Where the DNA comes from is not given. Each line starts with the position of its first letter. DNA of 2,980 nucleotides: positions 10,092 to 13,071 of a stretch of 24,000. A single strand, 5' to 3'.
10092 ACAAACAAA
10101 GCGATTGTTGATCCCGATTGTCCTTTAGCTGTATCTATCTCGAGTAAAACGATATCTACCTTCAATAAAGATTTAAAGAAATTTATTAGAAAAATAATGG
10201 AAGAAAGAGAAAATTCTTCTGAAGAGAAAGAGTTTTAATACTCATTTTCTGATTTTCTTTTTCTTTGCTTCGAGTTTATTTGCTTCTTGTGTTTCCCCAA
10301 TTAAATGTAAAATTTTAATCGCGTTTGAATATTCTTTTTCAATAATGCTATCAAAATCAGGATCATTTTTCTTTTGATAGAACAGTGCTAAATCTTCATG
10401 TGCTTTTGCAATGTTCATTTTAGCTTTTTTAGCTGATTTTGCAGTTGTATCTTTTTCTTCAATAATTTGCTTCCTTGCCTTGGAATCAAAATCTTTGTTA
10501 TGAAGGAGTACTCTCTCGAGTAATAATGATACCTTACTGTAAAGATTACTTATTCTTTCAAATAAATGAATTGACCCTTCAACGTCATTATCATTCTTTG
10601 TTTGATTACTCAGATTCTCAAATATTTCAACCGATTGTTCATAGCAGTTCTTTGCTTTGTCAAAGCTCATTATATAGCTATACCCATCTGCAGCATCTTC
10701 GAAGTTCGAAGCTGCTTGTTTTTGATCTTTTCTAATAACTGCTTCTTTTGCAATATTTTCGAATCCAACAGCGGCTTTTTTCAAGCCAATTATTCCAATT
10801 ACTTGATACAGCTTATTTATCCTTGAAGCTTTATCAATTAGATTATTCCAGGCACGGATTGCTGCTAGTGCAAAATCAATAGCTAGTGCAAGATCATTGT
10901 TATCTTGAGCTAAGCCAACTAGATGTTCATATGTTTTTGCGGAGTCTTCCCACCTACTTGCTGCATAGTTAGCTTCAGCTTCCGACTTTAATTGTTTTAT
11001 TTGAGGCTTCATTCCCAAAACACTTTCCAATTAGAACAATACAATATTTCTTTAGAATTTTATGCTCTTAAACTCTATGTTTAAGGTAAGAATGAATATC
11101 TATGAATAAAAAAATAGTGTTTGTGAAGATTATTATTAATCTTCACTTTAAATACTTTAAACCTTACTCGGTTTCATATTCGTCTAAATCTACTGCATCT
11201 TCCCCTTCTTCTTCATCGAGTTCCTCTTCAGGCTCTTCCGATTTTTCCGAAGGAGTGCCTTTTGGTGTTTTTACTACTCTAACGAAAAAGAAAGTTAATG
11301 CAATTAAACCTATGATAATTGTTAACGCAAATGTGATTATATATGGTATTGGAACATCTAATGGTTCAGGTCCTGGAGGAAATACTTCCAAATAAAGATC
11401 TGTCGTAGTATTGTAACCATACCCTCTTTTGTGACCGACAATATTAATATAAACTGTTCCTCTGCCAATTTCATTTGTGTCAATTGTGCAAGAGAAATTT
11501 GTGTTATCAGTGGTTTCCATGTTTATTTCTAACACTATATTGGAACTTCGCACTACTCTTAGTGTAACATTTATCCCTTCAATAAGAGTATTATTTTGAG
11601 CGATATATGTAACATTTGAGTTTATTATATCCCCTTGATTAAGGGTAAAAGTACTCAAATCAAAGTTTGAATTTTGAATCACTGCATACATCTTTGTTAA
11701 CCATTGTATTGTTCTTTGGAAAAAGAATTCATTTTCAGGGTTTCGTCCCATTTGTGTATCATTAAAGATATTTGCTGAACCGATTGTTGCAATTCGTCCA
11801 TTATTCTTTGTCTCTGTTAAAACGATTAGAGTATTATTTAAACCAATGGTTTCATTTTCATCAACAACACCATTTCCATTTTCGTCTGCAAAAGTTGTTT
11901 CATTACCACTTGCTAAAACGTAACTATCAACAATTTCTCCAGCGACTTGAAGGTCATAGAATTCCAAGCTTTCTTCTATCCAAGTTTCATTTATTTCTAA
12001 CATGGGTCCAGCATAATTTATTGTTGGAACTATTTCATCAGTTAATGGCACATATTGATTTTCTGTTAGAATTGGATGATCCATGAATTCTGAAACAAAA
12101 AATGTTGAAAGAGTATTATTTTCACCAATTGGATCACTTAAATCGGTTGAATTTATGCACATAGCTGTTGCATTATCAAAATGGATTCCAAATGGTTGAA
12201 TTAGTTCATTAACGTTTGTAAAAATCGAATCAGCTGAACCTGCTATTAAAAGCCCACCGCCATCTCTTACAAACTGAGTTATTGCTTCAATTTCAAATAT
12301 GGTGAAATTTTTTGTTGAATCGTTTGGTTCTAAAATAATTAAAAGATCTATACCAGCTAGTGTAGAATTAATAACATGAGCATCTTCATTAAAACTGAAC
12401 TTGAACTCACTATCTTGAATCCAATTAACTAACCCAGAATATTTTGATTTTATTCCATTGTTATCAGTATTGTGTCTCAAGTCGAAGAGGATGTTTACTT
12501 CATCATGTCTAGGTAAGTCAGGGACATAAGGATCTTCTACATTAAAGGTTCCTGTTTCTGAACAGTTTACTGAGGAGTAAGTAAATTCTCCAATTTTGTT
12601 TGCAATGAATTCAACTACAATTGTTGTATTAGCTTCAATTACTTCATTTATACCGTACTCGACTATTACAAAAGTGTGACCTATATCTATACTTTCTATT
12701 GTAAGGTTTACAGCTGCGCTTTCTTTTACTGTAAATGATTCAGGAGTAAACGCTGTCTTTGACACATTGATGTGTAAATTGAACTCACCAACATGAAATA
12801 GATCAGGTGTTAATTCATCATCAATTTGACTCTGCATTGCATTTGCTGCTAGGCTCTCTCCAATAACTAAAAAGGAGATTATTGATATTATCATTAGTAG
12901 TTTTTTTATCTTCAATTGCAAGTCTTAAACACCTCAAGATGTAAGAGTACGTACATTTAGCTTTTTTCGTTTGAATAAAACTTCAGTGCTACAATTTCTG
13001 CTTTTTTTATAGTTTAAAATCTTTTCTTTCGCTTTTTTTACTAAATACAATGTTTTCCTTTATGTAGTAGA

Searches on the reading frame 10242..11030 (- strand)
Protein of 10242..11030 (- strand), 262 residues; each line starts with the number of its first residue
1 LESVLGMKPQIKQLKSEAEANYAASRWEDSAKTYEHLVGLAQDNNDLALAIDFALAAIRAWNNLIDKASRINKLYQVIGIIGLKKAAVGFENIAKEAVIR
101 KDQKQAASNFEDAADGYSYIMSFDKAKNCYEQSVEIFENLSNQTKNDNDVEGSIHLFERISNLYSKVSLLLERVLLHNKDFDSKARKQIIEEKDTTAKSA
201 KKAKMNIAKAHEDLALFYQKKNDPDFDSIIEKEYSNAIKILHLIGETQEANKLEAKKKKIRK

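Call 74: search_protein_families(library=pfam, proteins=[window:10242-11030:-], max_evalue=0.01)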
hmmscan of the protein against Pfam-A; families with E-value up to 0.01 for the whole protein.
window:10242-11030:- (262 aa): 2 families
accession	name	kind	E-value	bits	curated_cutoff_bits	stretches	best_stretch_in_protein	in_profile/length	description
PF23300.3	HEAT_Nup120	-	0.004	17.4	29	0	100-179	39-103/170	Nucleoporin Nup120, HEAT repeats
PF13176.12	TPR_7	-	0.0071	16.8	27.9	0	25-47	13-35/36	Tetratricopeptide repeat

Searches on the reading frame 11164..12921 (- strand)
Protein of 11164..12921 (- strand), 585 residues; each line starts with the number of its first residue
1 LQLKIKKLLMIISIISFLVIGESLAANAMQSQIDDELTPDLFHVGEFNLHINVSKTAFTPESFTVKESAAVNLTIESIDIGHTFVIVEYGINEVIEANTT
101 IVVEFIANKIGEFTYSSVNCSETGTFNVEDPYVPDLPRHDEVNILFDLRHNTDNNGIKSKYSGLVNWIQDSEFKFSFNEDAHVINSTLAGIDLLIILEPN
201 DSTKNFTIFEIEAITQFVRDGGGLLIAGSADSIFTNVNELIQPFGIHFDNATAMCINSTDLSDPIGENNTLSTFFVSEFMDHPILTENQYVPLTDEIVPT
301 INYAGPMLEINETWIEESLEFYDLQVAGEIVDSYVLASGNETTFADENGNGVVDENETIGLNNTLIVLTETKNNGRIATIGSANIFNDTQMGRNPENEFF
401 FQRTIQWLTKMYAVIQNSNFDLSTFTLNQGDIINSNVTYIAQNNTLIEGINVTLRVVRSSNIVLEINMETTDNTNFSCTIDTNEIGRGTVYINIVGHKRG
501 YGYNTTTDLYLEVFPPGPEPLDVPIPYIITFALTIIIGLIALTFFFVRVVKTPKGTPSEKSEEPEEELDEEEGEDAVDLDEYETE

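Call 74: search_protein_families(library=pfam, proteins=[window:11164-12921:-], max_evalue=0.01)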
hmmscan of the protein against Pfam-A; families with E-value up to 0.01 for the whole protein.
window:11164-12921:- (585 aa): 4 families
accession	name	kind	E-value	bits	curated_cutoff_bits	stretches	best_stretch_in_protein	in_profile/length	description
PF03345.20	OST48_N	-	2.7e-12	47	36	2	153-270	7-129/246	OST48, N-terminal domain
PF23355.1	IFT52_GIFT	-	2.2e-09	37.2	27.2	1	171-252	27-107/246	IFT52 GIFT domain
PF13473.12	Cupredoxin_1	-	2.7e-05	24.6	27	1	49-116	23-91/104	Cupredoxin-like domain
PF09822.16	ABC_transp_aux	-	3.3e-05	23.7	34.7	1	185-266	43-132/288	ABC-type uncharacterized transport system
